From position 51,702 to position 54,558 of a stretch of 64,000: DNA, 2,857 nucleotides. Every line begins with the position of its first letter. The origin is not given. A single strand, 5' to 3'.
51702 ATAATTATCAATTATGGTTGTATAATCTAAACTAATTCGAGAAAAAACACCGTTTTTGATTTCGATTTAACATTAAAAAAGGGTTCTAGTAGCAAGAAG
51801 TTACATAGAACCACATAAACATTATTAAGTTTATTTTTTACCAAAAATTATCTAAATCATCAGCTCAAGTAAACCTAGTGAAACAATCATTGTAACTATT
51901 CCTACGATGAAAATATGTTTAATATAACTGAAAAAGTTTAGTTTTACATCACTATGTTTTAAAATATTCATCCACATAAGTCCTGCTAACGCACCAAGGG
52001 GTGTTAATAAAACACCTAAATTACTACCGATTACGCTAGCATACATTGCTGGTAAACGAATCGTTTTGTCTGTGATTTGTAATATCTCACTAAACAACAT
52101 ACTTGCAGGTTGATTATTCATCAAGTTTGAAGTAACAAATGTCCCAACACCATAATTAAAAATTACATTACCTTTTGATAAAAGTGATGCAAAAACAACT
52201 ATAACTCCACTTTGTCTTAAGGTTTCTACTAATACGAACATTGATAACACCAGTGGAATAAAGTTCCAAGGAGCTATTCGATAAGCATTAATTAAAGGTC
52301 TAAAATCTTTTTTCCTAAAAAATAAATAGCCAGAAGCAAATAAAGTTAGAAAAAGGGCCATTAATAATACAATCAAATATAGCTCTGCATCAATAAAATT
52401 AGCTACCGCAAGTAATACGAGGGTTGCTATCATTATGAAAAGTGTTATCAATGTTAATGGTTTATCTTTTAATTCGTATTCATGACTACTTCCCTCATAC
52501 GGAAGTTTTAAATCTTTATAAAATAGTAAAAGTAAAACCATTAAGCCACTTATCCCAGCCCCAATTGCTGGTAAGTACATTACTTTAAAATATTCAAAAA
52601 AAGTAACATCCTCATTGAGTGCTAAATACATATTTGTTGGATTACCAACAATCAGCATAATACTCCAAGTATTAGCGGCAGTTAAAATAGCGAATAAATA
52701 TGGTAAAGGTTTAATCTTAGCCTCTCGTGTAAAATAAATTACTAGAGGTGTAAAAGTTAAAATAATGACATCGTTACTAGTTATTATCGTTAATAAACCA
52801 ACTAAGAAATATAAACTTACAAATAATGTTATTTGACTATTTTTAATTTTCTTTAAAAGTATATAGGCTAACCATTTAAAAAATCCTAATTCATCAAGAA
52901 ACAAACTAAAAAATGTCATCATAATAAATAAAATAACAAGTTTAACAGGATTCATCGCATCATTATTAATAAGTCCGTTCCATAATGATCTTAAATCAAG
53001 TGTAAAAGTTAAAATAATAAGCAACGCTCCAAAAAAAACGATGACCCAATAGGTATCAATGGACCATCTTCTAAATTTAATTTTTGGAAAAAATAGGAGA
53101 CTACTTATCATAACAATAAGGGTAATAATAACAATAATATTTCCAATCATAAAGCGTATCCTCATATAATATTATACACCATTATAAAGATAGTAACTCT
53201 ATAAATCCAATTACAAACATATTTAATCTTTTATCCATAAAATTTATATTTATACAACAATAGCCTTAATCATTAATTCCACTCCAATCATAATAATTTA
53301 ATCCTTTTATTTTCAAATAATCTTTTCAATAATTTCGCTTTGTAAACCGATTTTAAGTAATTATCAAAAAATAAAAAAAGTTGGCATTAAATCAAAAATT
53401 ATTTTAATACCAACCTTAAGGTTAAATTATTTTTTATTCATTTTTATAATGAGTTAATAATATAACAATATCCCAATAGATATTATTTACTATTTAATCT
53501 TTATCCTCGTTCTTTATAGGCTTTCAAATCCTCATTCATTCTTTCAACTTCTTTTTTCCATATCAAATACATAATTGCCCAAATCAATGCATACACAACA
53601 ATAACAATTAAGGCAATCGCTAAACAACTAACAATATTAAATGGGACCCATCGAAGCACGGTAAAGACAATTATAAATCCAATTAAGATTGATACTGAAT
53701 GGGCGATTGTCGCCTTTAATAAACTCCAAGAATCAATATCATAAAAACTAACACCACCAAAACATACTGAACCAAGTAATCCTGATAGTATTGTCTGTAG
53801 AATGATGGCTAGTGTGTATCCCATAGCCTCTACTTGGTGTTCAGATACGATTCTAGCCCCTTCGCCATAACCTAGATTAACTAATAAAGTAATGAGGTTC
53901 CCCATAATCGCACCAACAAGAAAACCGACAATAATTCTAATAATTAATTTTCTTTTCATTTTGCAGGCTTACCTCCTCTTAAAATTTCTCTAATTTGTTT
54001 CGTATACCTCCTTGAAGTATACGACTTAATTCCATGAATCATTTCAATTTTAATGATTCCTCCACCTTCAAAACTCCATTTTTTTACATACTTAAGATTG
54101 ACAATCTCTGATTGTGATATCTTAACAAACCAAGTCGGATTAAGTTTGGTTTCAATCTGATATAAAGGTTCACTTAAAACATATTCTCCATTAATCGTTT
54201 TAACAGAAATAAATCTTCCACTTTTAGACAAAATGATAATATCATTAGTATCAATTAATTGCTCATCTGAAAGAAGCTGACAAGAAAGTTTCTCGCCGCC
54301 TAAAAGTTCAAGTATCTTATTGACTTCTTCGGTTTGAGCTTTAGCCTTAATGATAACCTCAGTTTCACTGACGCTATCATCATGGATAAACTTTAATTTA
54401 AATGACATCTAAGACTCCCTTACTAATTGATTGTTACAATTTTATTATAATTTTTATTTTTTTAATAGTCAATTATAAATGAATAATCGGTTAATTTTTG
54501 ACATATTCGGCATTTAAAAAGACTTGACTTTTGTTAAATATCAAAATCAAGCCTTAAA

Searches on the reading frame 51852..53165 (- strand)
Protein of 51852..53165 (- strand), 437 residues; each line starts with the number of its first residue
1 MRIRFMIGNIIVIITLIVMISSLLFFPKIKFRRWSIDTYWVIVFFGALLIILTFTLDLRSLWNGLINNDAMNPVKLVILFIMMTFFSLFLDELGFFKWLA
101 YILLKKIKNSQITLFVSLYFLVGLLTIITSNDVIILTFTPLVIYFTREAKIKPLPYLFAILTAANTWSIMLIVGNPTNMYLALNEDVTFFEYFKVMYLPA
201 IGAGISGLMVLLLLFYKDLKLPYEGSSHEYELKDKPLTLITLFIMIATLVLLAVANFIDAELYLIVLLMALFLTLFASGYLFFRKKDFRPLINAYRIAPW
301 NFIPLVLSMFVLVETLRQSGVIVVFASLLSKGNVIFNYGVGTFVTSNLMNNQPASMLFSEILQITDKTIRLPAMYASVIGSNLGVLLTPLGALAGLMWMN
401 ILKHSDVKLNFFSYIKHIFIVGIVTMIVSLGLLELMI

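Call 74: search_protein_families(library=pfam, proteins=[window:51852-53165:-], max_evalue=0.00001)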
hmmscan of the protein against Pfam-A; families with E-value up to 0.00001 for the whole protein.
window:51852-53165:- (437 aa): 2 families
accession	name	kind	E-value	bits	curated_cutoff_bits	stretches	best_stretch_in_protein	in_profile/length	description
PF03600.22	CitMHS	-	3.4e-36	125.5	31.9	1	40-362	12-314/336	Citrate transporter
PF02040.21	ArsB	-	1.7e-25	90.7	22.2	1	78-431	56-417/423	Arsenical pump membrane protein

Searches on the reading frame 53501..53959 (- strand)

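Call 74: search_protein_families(library=pfam, proteins=[window:53501-53959:-], max_evalue=0.00001)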
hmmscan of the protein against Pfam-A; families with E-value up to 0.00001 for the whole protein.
window:53501-53959:- (152 aa): 1 family
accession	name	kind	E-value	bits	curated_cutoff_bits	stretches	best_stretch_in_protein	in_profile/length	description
PF11457.13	DUF3021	-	2.8e-24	86.2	24.7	1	7-145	2-130/130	Protein of unknown function (DUF3021)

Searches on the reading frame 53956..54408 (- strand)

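Call 74: search_protein_families(library=pfam, proteins=[window:53956-54408:-], max_evalue=0.00001)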
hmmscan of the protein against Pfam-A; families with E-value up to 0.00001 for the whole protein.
window:53956-54408:- (150 aa): 1 family
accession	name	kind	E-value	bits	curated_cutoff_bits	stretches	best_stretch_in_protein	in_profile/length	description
PF04397.21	LytTR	-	3.1e-18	66.2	22.6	1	51-143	5-97/98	LytTr DNA-binding domain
